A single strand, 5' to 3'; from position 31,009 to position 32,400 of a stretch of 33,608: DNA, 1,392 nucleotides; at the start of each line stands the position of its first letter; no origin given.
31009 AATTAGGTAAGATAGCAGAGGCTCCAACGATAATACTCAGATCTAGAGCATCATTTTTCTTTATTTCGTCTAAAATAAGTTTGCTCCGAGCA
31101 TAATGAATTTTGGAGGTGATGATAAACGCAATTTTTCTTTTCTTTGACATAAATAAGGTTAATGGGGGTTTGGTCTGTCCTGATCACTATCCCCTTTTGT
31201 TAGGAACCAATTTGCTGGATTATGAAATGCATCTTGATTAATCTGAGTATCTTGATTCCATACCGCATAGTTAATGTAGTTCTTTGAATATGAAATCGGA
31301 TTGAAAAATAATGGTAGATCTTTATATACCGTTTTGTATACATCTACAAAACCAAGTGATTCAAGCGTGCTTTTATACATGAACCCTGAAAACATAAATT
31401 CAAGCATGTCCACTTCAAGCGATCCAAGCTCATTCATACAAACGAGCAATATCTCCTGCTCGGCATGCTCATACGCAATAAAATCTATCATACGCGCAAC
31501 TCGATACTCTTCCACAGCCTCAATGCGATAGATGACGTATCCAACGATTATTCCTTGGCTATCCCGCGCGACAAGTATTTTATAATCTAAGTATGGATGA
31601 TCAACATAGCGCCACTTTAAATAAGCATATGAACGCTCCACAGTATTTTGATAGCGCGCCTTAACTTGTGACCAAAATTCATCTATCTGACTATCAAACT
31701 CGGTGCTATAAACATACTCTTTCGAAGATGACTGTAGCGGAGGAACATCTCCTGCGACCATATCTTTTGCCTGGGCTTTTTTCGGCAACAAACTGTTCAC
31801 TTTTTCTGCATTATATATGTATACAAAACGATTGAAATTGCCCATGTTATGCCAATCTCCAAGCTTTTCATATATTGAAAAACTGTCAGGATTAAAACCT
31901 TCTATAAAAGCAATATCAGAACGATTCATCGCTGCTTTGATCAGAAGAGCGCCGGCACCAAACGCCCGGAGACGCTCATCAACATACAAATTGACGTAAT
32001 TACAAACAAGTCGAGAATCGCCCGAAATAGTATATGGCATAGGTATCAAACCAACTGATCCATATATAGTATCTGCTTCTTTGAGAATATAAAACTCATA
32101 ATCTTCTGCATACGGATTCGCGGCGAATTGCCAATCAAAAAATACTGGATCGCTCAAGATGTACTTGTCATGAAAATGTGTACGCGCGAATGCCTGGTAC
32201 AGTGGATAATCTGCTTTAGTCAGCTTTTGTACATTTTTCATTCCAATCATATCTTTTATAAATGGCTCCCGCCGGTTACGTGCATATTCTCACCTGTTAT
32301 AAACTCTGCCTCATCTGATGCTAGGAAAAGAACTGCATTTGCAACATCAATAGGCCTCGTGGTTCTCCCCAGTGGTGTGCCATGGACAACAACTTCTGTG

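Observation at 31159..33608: ACP - MaoC hydratase - SDR - GNAT/FemAB-like module heading the NulO operon: candidate carrier-protein-dependent (hydroxy)acyl decoration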

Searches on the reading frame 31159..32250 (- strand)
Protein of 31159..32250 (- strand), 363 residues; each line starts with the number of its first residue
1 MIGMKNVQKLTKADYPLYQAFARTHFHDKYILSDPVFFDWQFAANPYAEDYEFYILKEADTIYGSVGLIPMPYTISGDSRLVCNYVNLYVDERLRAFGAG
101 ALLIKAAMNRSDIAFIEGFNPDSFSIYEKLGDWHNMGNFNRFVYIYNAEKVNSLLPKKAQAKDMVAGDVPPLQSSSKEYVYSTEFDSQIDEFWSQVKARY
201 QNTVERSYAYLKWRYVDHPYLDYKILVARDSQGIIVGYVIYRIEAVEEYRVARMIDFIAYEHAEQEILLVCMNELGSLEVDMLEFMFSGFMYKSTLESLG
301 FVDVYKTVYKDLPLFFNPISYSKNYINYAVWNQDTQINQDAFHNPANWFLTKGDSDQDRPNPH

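Call 6: search_protein_families(library=pfam, proteins=[window:31159-32250:-], max_evalue=0.01)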
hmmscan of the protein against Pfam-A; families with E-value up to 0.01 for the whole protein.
window:31159-32250:- (363 aa): 3 families
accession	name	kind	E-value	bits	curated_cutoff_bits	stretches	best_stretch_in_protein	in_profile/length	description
PF13508.13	Acetyltransf_7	-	7.8e-05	23.4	27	1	50-131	2-81/84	Acetyltransferase (GNAT) domain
PF00583.31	Acetyltransf_1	-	0.00014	22.6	20.7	1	18-110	5-87/116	Acetyltransferase (GNAT) family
PF13527.13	Acetyltransf_9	-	0.0034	17.8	25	0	7-86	2-75/127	Acetyltransferase (GNAT) domain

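Call 7: search_protein_families(library=ncbifam, proteins=[window:31159-32250:-], max_evalue=0.001)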
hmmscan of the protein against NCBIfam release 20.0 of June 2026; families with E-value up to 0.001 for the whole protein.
window:31159-32250:- (363 aa): 0 families

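Call 11: find_encoding_contigs(protein=window:31159-32250:-, flank=10000, max_places=6)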
Protein window:31159-32250:- (363 aa): no gene with exactly this product is on record in the collection.

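Call 13: find_homologous_proteins(query=window:31159-32250:-, max_evalue=0.001)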
Query window:31159-32250:- (363 aa): 28 proteins with E <= 0.001 among 933 candidates.
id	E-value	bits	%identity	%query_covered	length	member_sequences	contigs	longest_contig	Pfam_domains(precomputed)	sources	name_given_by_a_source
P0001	1.5e-246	835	100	100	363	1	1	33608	-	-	-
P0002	8.2e-103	363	45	98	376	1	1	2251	PF13508.14,PF13527.14,PF00583.32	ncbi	-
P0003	1.4e-102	362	46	99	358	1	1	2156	PF13508.14,PF00583.32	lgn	-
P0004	3.0e-102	361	45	99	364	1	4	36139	PF13508.14,PF00583.32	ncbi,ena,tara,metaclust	tara:strand:- start:4507 stop:5601 length:1095 start_codon:yes stop_codon:yes gene_type:complete|met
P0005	9.9e-99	349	45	100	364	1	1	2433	PF13508.14,PF00583.32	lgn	-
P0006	1.8e-86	309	39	100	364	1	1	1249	PF13508.14,PF00583.32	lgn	-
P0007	3.1e-64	236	42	71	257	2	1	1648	-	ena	-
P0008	4.8e-64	235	35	98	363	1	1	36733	-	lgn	-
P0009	6.9e-60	221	35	98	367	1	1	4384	-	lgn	-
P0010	1.8e-59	220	33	97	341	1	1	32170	PF00583.32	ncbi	-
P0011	6.3e-58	215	35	99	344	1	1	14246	-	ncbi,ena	-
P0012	5.3e-56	209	34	99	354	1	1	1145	PF00583.32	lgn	-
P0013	7.3e-56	208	35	99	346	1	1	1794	PF00583.32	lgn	-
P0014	1.0e-54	204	35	99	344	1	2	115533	PF13508.14,PF00583.32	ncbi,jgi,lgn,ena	ncbi:MAG: GNAT family N-acetyltransferase [Candidatus Paceibacterota bacterium]|jgi:predicted acetyl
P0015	3.0e-42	163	30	99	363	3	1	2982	-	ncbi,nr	ncbi:GNAT family N-acetyltransferase [Candidatus Woesebacteria bacterium]|nr:GNAT family N-acetyltra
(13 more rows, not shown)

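Call 14: find_encoding_contigs(protein=P0004, flank=10000, max_places=3)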
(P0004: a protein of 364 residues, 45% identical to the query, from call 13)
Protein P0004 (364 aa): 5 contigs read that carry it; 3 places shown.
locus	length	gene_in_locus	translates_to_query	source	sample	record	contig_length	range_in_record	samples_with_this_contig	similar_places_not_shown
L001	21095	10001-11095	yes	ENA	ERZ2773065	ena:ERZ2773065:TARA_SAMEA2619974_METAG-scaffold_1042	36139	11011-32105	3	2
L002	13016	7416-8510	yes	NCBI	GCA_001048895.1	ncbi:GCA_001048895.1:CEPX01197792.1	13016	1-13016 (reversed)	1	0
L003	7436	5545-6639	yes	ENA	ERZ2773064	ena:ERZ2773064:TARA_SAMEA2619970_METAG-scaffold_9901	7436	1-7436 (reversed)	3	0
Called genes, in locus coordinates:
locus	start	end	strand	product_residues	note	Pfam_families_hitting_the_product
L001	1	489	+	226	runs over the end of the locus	PF16316:DUF4956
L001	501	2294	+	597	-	PF00664:ABC_membrane, PF02463:SMC_N, PF00005:ABC_tran, PF20720:nSTAND3 (faint)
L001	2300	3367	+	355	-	-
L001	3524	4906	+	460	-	PF04464:Glyphos_transf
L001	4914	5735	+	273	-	PF01209:Ubie_methyltran, PF13489:Methyltransf_23, PF02353:CMAS, PF05175:MTS, PF13847:Methyltransf_31, PF08241:Methyltransf_11, PF08242:Methyltransf_12, PF13649:Methyltransf_25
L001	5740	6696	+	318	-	PF01522:Polysacc_deac_1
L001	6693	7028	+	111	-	PF01648:ACPS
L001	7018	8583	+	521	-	-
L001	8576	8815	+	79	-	PF00550:PP-binding (weak)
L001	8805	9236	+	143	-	PF01575:MaoC_dehydratas, PF13452:FAS1_DH_region (weak)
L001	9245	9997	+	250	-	PF00106:adh_short, PF08659:KR, PF23441:SDR (weak), PF13561:adh_short_C2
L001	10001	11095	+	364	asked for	PF00583:Acetyltransf_1 (faint), PF13508:Acetyltransf_7 (faint)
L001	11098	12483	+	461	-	-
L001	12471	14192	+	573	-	PF12481:DUF3700 (faint), PF13522:GATase_6, PF13537:GATase_7, PF00733:Asn_synthase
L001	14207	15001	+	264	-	PF01209:Ubie_methyltran, PF13489:Methyltransf_23, PF03848:TehB (weak), PF08003:Methyltransf_9, PF13847:Methyltransf_31, PF08241:Methyltransf_11, PF08242:Methyltransf_12, PF13649:Methyltransf_25, +1 more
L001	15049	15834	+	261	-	PF01209:Ubie_methyltran, PF08003:Methyltransf_9, PF13489:Methyltransf_23, PF06325:PrmA, PF08241:Methyltransf_11, PF08242:Methyltransf_12, PF13649:Methyltransf_25, PF13847:Methyltransf_31, +5 more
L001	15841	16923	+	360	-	PF03102:NeuB, PF08666:SAF (faint)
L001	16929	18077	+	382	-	PF02350:Epimerase_2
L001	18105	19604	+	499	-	PF02366:PMT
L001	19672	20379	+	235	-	PF02348:CTP_transf_3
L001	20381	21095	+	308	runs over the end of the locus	PF00389:2-Hacid_dh, PF02826:2-Hacid_dh_C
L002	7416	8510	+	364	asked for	PF00583:Acetyltransf_1 (faint), PF13508:Acetyltransf_7 (faint)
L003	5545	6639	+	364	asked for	PF00583:Acetyltransf_1 (faint), PF13508:Acetyltransf_7 (faint)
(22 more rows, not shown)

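Call 15: find_encoding_contigs(protein=P0008, flank=10000, max_places=2)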
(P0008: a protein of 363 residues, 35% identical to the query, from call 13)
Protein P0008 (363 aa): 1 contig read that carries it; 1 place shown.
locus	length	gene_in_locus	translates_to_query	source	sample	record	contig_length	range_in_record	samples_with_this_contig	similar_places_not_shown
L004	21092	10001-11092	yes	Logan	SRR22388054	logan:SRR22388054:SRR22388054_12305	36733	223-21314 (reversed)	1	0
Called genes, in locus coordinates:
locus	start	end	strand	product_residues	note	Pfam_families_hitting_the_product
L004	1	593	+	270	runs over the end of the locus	PF00106:adh_short, PF01370:Epimerase (weak), PF08659:KR, PF13561:adh_short_C2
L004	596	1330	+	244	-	PF02348:CTP_transf_3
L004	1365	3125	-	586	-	PF04055:Radical_SAM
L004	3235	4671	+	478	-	PF00171:Aldedh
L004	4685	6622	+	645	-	PF00456:Transketolase_N, PF13292:DXP_synthase_N, PF02779:Transket_pyr, PF02780:Transketolase_C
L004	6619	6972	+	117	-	PF01648:ACPS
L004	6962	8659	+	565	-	PF21211:FkbH_N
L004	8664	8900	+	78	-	PF00550:PP-binding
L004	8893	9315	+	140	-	PF01575:MaoC_dehydratas, PF13452:FAS1_DH_region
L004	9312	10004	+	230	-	PF00106:adh_short, PF01370:Epimerase, PF13561:adh_short_C2, PF16363:GDP_Man_Dehyd (weak)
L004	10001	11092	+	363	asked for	-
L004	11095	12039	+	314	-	PF01522:Polysacc_deac_1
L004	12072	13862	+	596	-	PF00664:ABC_membrane, PF02463:SMC_N (weak), PF00005:ABC_tran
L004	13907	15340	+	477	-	-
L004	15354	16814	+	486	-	-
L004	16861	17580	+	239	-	PF01209:Ubie_methyltran, PF03848:TehB, PF13489:Methyltransf_23, PF05175:MTS, PF13847:Methyltransf_31, PF08241:Methyltransf_11, PF08242:Methyltransf_12, PF13649:Methyltransf_25, +1 more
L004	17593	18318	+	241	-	PF13489:Methyltransf_23, PF01209:Ubie_methyltran (weak), PF07021:MetW (weak), PF13649:Methyltransf_25, PF13847:Methyltransf_31, PF08241:Methyltransf_11, PF08242:Methyltransf_12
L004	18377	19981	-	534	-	-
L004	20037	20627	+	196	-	PF08241:Methyltransf_11, PF13649:Methyltransf_25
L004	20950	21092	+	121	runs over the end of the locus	?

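Call 16: find_encoding_contigs(protein=P0010, flank=10000, max_places=2)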
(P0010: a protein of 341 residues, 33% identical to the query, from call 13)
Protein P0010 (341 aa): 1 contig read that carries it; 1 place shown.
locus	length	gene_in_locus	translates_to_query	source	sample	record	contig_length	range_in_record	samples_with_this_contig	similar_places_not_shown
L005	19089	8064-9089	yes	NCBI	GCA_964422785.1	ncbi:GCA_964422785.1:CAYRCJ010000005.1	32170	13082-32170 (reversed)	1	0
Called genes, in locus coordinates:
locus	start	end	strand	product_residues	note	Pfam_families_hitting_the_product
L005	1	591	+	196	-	?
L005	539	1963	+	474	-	PF04464:Glyphos_transf (weak)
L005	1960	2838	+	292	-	PF02475:TRM5-TYW2_MTfase, PF05050:Methyltransf_21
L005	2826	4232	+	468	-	PF04464:Glyphos_transf (weak)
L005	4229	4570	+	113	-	PF01648:ACPS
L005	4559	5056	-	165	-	-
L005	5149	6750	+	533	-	PF21211:FkbH_N (weak), PF12689:Acid_PPase (weak)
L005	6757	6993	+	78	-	PF00550:PP-binding (faint)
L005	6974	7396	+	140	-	PF01575:MaoC_dehydratas, PF13452:FAS1_DH_region (weak)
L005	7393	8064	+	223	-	PF00106:adh_short, PF01370:Epimerase, PF13561:adh_short_C2, PF23441:SDR (weak)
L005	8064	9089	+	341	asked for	PF00583:Acetyltransf_1 (faint)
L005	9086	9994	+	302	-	PF01522:Polysacc_deac_1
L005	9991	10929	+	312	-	PF05721:PhyH (faint)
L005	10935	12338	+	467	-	PF04464:Glyphos_transf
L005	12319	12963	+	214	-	PF13489:Methyltransf_23, PF08241:Methyltransf_11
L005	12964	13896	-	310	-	-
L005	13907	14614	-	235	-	PF02348:CTP_transf_3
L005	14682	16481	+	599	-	PF00664:ABC_membrane, PF00005:ABC_tran, PF02463:SMC_N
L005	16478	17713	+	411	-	PF13489:Methyltransf_23, PF08241:Methyltransf_11 (weak)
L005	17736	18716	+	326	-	PF01073:3Beta_HSD, PF01370:Epimerase, PF05368:NmrA (weak), PF13460:NAD_binding_10, PF16363:GDP_Man_Dehyd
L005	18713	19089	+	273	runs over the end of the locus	PF00106:adh_short, PF23441:SDR (faint), PF13561:adh_short_C2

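Call 20: search_solved_structures(query=A1, max_evalue=1, show_alignments=2)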
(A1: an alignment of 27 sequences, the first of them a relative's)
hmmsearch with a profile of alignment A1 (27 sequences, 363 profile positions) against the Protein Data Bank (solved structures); distinct sequences matched with E-value up to 1: 68 (the best 60 are shown).
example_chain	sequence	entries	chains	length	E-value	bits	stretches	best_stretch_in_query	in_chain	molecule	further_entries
8fbm_A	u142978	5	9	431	5e-05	25.8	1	8-112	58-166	Glycylpeptide N-tetradecanoyltransferase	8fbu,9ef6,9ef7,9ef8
8fbt_B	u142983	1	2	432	5.1e-05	25.8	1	8-113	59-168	Glycylpeptide N-tetradecanoyltransferase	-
7mx2_A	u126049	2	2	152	0.00011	24.7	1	65-141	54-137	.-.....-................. 30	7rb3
6vr2_A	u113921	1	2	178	0.00015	24.3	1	52-134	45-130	Aminoglycoside 2'-N-acetyltransferase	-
6vou_A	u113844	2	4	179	0.00015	24.3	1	52-134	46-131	Aminoglycoside 2'-N-acetyltransferase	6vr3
6vta_A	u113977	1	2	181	0.00015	24.2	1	52-134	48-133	Aminoglycoside 2'-N-acetyltransferase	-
7jzs_A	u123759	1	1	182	0.00015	24.2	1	52-134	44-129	Aminoglycoside 2'-N-acetyltransferase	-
5us1_A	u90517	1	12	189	0.00017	24.1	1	52-134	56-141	Aminoglycoside 2'-N-acetyltransferase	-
2p6e_A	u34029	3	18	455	0.00035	23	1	29-111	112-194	Glycylpeptide N-tetradecanoyltransferase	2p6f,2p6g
1iic_A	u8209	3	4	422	0.00036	23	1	29-111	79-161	PEPTIDE N-myristoyltransferase | MYRISTOYL-COA:PROTEIN N-MYRISTOYLTRANSFERASE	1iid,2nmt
3t9y_A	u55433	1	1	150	0.0014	21.1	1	45-113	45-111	Acetyltransferase, GNAT family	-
6pau_A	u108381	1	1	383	0.0014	21.1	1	28-113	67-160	Glycylpeptide N-tetradecanoyltransferase 2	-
4c2x_A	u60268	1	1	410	0.0015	21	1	54-113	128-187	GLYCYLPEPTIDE N-TETRADECANOYLTRANSFERASE 2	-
9ndp_NA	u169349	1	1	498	0.0019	20.7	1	54-113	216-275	Glycylpeptide N-tetradecanoyltransferase 2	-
6fz5_A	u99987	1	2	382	0.0022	20.4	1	28-111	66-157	Glycylpeptide N-tetradecanoyltransferase 1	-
3n7z_A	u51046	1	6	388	0.08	15.3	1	47-158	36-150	Acetyltransferase, GNAT family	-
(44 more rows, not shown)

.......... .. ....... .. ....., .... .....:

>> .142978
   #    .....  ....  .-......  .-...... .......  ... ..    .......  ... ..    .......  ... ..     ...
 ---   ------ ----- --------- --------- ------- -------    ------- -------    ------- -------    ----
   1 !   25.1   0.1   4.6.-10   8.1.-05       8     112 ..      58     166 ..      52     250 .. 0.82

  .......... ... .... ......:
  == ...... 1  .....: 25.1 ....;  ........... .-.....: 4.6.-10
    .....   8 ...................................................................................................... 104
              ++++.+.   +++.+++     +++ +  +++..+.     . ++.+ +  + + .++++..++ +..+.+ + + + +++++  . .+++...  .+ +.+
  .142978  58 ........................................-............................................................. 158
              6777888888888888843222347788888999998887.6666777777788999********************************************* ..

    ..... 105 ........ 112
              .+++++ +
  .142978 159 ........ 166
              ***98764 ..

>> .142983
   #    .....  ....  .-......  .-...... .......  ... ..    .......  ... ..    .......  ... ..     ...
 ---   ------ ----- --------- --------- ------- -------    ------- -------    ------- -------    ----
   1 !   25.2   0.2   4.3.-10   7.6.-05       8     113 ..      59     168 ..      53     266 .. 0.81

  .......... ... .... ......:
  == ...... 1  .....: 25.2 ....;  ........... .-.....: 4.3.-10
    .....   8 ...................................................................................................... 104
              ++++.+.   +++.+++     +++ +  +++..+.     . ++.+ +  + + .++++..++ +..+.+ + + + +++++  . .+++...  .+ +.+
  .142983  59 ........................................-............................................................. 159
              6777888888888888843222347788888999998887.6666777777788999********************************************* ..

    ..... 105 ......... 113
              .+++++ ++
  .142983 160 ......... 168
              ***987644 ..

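Call 21: search_protein_families(library=ncbifam, proteins=[L001:7018-8583:+, L004:6962-8659:+, L005:5149-6750:+, L001:6693-7028:+, L001:11098-12483:+, L001:5740-6696:+], max_evalue=0.01)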
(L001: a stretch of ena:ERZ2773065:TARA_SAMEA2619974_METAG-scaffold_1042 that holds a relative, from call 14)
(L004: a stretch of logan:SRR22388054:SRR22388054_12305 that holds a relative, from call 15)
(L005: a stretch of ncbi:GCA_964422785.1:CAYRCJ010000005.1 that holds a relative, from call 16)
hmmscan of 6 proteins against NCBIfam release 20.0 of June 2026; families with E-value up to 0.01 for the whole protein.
L001:7018-8583:+ (521 aa): 6 families
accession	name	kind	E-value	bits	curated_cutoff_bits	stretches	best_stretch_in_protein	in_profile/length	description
TIGR01686.1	FkbH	subfamily_domain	1.7e-93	313.3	146.65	1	166-492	2-321/323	FkbH domain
TIGR01681.1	HAD-SF-IIIC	subfamily_domain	1.1e-21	78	35.75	1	168-289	1-129/132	HAD-IIIC family phosphatase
TIGR01662.1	HAD-SF-IIIA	subfamily_domain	4.6e-05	23.5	44.6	1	168-244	1-71/141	HAD-IIIA family hydrolase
TIGR01685.1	MDP-1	equivalog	0.004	17.3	53.75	0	204-315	49-173/174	magnesium-dependent phosphatase-1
NF011234.0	PRK14641.1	equivalog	0.0046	16.8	151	0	191-262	82-150/173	ribosome maturation factor RimP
NF047368.1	collar_FlbB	equivalog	0.0063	16.3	110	1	210-269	74-133/193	periplasmic-type flagellar collar protein FlbB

L004:6962-8659:+ (565 aa): 3 families
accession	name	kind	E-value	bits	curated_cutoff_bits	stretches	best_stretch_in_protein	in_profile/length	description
TIGR01686.1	FkbH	subfamily_domain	1.6e-95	320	146.65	1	216-541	3-320/323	FkbH domain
TIGR01681.1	HAD-SF-IIIC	subfamily_domain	5e-21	75.9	35.75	1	217-340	1-131/132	HAD-IIIC family phosphatase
TIGR01685.1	MDP-1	equivalog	0.003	17.7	53.75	0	258-363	54-172/174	magnesium-dependent phosphatase-1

L005:5149-6750:+ (533 aa): 2 families
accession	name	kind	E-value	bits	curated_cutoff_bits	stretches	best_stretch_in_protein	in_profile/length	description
TIGR01686.1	FkbH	subfamily_domain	4e-90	302.2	146.65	1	196-521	3-320/323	FkbH domain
TIGR01681.1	HAD-SF-IIIC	subfamily_domain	6.9e-18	65.7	35.75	1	197-318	1-129/132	HAD-IIIC family phosphatase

L001:6693-7028:+ (111 aa): 14 families
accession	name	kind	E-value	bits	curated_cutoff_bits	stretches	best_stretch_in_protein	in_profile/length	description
TIGR00556.1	pantethn_trn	domain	5.7e-20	71.7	45.35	1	1-106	4-122/128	phosphopantetheine--protein transferase domain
TIGR00516.1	acpS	equivalog_domain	2.3e-17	63.5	59.8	1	1-106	4-117/125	holo-ACP synthase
NF011250.0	PRK14656.1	equivalog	3e-15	56.4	175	1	2-106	5-120/126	holo-[acyl-carrier-protein] synthase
NF011254.0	PRK14660.1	equivalog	3.6e-15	56.1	195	1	3-105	6-119/125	holo-[acyl-carrier-protein] synthase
NF000832.0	PRK00070.3-2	equivalog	1.4e-14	54.4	107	1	2-109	5-114/116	holo-ACP synthase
NF011257.0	PRK14663.1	equivalog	2.3e-14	53.4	186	1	2-107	3-115/123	holo-[acyl-carrier-protein] synthase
NF000831.0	PRK00070.3-1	equivalog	3.7e-13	49.5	124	1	2-110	6-128/130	holo-ACP synthase AcpS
NF011256.0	PRK14662.1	equivalog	1.2e-12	48.3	150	1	2-109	5-117/123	4'-phosphopantetheinyl transferase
NF011253.0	PRK14659.1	equivalog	2.3e-12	47.6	156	1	2-105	5-115/123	holo-[acyl-carrier-protein] synthase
NF011251.0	PRK14657.1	equivalog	6.4e-12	45.6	165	1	2-109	5-121/123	holo-[acyl-carrier-protein] synthase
NF000835.0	PRK00070.4-1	equivalog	3.6e-09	36.9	128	1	2-109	5-111/115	holo-ACP synthase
NF011255.0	PRK14661.1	equivalog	4.8e-06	26.6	209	1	2-105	5-104/169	holo-[acyl-carrier-protein] synthase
NF011252.0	PRK14658.1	equivalog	0.0012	18.9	149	1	3-101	6-101/115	holo-ACP synthase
NF051460.1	bi_acylase_PvdQ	equivalog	0.0014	16.6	950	1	29-97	600-668/763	bifunctional acylase PvdQ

L001:11098-12483:+ (461 aa): 3 families
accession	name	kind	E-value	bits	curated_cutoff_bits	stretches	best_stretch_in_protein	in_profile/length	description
NF046086.1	BFO_1060_trans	domain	7.7e-16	58.2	200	1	139-261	34-168/365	BFO_1060 family glycosyltransferase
TIGR04396.2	surf_polysacc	subfamily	0.00086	18.6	125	0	194-234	98-138/427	surface carbohydrate biosynthesis protein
NF010135.0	PRK13609.1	equivalog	0.0046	15.9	500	0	125-260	77-207/388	diglucosyl diacylglycerol synthase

L001:5740-6696:+ (318 aa): 9 families
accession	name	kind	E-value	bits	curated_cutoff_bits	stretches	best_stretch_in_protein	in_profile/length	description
TIGR03938.2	deacetyl_PgaB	equivalog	7.1e-19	67.5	321.9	1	3-102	3-105/621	poly-beta-1,6-N-acetyl-D-glucosamine N-deacetylase PgaB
TIGR03933.1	PIA_icaB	equivalog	3.7e-18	65.9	248.35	2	21-107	32-118/245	intercellular adhesin biosynthesis polysaccharide N-deacetylase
TIGR02764.1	spore_ybaN_pdaB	equivalog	4.5e-08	33.1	237.4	1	211-268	57-114/191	polysaccharide deacetylase family sporulation protein PdaB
NF011177.0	PRK14582.1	equivalog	5.6e-07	28.2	923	1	3-91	49-137/671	poly-beta-1,6-N-acetyl-D-glucosamine N-deacetylase PgaB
NF050820.1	PolSacchBiosHfsH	equivalog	2.5e-06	27.4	400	1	205-264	87-145/249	oligosaccharide deacetylase HfsH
NF045822.1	PgAcgDacpgdA2_Bac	equivalog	5.5e-05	22.6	400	0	214-263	123-172/274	peptidoglycan-N-acetylglucosamine deacetylase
NF011176.0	PRK14581.1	equivalog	9.7e-05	20.7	1091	1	4-91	50-137/673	poly-beta-1,6-N-acetyl-D-glucosamine N-deacetylase PgaB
NF045821.1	PgAcgDacpgdA1_Bac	equivalog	0.00084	18.3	400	1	214-265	142-193/282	peptidoglycan-N-acetylglucosamine deacetylase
TIGR04243.1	nodulat_NodB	equivalog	0.0013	18.3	240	0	211-279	53-122/197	chitooligosaccharide deacetylase NodB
